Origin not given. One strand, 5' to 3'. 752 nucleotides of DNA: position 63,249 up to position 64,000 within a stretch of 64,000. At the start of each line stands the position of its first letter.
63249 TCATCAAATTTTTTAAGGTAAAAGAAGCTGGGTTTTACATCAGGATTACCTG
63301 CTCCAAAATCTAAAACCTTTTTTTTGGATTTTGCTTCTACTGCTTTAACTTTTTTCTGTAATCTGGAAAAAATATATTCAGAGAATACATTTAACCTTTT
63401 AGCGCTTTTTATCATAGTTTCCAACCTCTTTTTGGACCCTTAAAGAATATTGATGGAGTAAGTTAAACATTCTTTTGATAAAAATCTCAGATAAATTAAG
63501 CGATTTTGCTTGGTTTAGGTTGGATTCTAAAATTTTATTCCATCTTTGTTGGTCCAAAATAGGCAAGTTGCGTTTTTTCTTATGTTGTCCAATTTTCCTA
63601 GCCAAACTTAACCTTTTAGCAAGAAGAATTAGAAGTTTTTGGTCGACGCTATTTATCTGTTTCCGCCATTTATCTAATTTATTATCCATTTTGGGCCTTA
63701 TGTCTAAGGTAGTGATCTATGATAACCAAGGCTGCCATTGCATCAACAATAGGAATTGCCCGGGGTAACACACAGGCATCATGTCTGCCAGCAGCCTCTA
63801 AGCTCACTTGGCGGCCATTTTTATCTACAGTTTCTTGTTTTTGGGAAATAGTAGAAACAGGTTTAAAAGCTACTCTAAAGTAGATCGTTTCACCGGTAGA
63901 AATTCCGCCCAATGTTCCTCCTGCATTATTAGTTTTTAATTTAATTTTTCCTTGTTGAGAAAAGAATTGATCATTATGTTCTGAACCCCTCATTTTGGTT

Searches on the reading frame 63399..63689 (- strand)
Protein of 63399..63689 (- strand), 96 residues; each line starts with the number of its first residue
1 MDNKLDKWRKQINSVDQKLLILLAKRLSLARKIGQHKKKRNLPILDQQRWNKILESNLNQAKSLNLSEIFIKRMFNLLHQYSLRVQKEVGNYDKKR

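Call 55: search_protein_families(library=pfam, proteins=[window:63399-63689:-], max_evalue=0.01)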
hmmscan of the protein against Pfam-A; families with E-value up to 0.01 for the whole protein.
window:63399-63689:- (96 aa): 1 family
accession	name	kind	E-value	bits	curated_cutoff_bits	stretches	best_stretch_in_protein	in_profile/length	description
PF01817.26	CM_2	-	1.3e-21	77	27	1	8-87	1-80/80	Chorismate mutase type II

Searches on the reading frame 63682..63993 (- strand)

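Call 55: search_protein_families(library=pfam, proteins=[window:63682-63993:-], max_evalue=0.01)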
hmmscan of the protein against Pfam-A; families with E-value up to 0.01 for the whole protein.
window:63682-63993:- (103 aa): 1 family
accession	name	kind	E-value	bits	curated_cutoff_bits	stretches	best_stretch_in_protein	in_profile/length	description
PF01264.26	Chorismate_synt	-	6.2e-34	117.6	27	1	1-96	237-327/327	Chorismate synthase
